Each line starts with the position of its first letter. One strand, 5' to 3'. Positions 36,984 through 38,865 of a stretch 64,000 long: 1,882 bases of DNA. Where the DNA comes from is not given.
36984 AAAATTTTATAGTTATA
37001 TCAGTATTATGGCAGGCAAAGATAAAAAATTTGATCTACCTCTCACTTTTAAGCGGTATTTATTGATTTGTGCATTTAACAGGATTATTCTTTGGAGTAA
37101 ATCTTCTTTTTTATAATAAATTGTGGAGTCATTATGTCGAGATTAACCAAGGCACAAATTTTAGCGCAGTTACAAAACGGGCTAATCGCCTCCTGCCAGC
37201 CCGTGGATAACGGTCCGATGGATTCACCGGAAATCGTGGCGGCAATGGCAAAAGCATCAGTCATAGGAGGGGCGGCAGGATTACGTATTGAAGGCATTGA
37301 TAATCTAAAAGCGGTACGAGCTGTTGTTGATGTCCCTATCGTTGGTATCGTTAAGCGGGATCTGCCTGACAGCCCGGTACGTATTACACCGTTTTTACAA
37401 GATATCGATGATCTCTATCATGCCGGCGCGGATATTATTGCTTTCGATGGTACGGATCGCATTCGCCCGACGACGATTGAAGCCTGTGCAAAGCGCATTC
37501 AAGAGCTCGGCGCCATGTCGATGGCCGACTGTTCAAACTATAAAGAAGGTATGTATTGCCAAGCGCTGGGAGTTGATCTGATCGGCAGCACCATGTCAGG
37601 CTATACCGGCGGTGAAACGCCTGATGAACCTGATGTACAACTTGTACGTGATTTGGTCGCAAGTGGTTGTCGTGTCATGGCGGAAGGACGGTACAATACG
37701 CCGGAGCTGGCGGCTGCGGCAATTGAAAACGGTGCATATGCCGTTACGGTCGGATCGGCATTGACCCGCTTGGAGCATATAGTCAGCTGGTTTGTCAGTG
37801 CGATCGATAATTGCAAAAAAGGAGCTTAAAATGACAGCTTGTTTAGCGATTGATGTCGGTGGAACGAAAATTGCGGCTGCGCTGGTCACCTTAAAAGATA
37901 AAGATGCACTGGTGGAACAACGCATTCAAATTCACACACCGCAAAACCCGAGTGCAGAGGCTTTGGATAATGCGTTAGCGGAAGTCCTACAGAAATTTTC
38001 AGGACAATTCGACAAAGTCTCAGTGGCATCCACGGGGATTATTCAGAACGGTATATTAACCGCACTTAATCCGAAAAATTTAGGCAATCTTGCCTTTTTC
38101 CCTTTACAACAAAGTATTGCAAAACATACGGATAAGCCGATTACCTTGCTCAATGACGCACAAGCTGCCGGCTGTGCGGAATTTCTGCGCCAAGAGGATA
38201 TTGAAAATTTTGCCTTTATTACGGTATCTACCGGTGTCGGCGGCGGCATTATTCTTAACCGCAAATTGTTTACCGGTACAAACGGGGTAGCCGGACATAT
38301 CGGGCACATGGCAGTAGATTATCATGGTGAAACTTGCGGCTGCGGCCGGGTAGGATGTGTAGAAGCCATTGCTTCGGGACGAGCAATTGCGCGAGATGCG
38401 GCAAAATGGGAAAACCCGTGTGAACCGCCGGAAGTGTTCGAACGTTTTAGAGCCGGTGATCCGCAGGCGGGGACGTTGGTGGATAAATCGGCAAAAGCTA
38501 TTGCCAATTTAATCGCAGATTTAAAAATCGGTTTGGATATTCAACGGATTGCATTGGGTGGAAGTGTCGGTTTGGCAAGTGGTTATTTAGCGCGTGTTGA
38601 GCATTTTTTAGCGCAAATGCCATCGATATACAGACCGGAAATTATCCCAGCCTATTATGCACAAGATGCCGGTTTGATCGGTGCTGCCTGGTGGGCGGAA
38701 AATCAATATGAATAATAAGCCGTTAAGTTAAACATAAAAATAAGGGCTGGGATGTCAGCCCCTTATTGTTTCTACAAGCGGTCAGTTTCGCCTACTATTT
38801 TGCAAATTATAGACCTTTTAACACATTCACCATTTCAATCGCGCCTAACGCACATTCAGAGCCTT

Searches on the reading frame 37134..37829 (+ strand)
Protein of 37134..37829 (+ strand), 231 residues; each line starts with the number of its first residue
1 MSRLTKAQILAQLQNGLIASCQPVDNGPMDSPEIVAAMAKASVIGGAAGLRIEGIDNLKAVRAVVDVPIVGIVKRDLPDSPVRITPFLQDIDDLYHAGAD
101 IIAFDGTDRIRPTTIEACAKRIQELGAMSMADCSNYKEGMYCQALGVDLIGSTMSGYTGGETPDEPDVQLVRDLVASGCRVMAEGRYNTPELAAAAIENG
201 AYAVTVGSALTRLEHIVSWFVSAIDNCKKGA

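Call 43: search_protein_families(library=ncbifam, proteins=[window:37134-37829:+], max_evalue=1e-8)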
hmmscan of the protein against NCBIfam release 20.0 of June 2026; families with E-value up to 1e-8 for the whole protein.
window:37134-37829:+ (231 aa): 1 family
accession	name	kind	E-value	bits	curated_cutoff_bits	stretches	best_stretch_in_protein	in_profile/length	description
NF002231.0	PRK01130.1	subfamily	6.8e-94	313.2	189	1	5-226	3-229/230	putative N-acetylmannosamine-6-phosphate 2-epimerase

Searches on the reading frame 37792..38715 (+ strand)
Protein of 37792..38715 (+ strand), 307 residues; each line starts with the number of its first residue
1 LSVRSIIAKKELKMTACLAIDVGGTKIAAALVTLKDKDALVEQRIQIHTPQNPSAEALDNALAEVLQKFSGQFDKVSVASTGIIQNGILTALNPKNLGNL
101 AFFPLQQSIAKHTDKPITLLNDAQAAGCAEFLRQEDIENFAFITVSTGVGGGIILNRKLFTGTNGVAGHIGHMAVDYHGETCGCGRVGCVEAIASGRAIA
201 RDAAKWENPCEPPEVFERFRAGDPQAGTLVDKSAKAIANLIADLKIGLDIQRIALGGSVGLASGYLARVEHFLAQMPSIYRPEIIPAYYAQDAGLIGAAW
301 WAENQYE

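Call 43: search_protein_families(library=ncbifam, proteins=[window:37792-38715:+], max_evalue=1e-8)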
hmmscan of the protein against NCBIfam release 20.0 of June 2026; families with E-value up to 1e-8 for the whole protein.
window:37792-38715:+ (307 aa): 13 families
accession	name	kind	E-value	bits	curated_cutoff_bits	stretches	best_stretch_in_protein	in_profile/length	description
NF003461.0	PRK05082.1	subfamily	1.2e-129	431.9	283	1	16-305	2-289/291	N-acetylmannosamine kinase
NF047821.1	NactlManKinNanK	equivalog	3.1e-109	365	450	1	17-303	3-287/288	N-acetylmannosamine kinase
NF045551.1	GK_Pyrobac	equivalog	4.6e-38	131.2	500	1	17-302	2-280/294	ATP-dependent glucokinase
TIGR00744.1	ROK_glcA_fam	subfamily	4.9e-35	121.3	260.35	1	18-305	1-311/318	ROK family glucokinase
NF007251.0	PRK09698.1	equivalog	2.1e-26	92.9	253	1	15-305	6-299/304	allose kinase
NF009835.0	PRK13310.1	equivalog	2.2e-24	86.3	380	1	20-300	5-298/303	N-acetylglucosamine kinase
NF047937.1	TransRegNagC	equivalog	3.7e-21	75.8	650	1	10-204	74-272/399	DNA-binding transcriptional regulator NagC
NF007108.0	PRK09557.1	equivalog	3.7e-20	72.4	443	1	18-301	4-299/303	fructokinase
NF045942.1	PolPhglucPhase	equivalog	7.8e-19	68.4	250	1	17-176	2-157/242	polyphosphate--glucose phosphotransferase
NF042998.1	bglucokin_BglK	equivalog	3.2e-18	66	550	1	19-306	5-289/291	beta-glucoside kinase BglK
NF049930.1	TransRegMlc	equivalog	2.5e-17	63.3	530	1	18-204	88-278/405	sugar metabolism global transcriptional regulator Mlc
NF009836.0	PRK13311.1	equivalog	2.1e-12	46.8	551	1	19-244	4-240/256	N-acetyl-D-glucosamine kinase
NF045550.1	FrctkaseScrK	equivalog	2e-10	40.6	400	1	19-208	7-200/293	fructokinase ScrK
